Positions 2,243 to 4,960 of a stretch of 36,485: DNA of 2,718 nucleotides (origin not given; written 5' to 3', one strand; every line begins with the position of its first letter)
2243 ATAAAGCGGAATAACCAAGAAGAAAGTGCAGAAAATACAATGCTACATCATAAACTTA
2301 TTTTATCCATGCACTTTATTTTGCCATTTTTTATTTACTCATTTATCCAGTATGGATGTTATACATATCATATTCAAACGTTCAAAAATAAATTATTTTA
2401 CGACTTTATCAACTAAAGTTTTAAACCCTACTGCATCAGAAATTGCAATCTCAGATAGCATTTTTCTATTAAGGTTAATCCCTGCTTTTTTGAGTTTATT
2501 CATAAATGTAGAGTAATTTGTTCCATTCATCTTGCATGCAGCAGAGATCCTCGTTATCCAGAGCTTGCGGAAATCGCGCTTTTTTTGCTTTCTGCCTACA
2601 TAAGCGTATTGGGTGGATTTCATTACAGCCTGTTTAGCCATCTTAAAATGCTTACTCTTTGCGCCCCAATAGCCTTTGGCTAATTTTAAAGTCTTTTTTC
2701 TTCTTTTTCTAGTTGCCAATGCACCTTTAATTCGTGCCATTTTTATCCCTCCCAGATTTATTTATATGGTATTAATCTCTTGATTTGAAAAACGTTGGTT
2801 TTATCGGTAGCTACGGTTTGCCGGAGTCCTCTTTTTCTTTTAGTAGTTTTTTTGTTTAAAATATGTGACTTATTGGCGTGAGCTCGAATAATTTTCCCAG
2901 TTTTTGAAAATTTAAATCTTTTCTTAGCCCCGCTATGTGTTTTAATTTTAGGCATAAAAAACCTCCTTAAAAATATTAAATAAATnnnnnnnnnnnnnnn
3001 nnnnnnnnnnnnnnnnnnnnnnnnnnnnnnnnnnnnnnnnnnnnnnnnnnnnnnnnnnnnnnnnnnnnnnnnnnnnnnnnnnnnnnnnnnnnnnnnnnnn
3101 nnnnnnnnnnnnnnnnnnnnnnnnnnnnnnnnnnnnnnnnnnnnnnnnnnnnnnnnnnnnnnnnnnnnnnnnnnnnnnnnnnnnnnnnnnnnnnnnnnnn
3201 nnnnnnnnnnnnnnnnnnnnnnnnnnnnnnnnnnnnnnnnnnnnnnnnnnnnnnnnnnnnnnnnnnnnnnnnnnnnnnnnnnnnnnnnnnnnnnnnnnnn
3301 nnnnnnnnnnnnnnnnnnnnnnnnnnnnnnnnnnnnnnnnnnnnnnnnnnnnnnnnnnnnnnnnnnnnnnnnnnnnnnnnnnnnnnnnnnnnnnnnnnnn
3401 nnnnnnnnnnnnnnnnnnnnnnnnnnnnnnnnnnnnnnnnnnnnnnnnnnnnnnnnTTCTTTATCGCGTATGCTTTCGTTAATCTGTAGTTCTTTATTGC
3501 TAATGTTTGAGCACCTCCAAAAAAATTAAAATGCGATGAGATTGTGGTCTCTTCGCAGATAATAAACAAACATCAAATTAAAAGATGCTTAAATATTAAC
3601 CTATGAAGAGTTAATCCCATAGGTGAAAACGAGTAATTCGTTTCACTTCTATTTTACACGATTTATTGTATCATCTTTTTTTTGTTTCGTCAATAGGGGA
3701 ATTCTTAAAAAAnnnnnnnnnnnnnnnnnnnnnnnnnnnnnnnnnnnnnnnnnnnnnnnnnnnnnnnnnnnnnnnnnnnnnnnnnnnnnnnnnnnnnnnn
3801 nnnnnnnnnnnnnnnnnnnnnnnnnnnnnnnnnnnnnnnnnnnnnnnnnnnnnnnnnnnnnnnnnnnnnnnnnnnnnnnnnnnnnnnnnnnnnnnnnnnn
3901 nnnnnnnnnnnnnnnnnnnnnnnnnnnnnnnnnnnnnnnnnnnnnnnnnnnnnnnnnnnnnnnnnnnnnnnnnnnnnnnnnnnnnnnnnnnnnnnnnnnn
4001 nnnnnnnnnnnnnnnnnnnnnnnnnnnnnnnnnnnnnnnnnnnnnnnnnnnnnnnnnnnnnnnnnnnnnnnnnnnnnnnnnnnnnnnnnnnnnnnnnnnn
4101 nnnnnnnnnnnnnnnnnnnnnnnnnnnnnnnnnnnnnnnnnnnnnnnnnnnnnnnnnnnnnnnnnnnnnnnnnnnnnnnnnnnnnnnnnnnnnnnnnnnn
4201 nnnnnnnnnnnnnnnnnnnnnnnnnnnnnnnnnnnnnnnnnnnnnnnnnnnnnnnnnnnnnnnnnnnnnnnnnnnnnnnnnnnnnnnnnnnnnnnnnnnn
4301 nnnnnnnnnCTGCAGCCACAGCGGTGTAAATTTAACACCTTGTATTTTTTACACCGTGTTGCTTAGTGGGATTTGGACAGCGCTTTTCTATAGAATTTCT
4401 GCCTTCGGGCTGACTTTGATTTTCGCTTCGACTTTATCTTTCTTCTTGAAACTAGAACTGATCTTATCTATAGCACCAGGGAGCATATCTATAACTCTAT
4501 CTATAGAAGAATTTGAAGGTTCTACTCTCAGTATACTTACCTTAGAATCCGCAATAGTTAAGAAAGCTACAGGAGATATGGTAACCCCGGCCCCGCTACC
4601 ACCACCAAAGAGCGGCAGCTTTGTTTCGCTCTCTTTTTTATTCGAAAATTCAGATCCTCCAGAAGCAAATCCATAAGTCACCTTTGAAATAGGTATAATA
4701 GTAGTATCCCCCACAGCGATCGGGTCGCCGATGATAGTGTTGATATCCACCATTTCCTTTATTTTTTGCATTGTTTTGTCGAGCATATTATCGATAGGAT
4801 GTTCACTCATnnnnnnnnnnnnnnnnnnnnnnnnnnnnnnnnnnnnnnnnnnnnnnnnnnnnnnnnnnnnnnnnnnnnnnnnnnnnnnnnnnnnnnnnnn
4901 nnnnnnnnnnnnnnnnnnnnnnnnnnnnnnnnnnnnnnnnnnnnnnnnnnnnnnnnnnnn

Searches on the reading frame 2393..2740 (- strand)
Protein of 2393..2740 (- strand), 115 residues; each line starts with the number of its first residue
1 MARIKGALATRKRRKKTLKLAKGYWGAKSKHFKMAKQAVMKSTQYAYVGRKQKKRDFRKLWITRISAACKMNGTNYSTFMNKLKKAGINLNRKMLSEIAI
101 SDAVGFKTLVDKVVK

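Call 62: search_protein_families(library=pfam, proteins=[window:2393-2740:-], max_evalue=0.0001)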
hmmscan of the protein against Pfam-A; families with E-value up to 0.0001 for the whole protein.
window:2393-2740:- (115 aa): 1 family
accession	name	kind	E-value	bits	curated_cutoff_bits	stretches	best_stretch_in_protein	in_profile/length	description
PF00453.23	Ribosomal_L20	-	7e-46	155.2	30.8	1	3-109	1-107/107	Ribosomal protein L20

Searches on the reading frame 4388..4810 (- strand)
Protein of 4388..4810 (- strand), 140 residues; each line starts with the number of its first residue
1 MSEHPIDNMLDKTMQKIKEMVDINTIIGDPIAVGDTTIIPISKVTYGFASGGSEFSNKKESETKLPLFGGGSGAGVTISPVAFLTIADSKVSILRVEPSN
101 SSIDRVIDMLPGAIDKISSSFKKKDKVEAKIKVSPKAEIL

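Call 62: search_protein_families(library=pfam, proteins=[window:4388-4810:-], max_evalue=0.0001)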
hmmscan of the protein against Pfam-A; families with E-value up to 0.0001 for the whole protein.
window:4388-4810:- (140 aa): 1 family
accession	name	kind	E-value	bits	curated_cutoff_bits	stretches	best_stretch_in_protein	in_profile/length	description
PF09579.15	Spore_YtfJ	-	1.8e-27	95.9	25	1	31-115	1-81/81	Sporulation protein YtfJ (Spore_YtfJ)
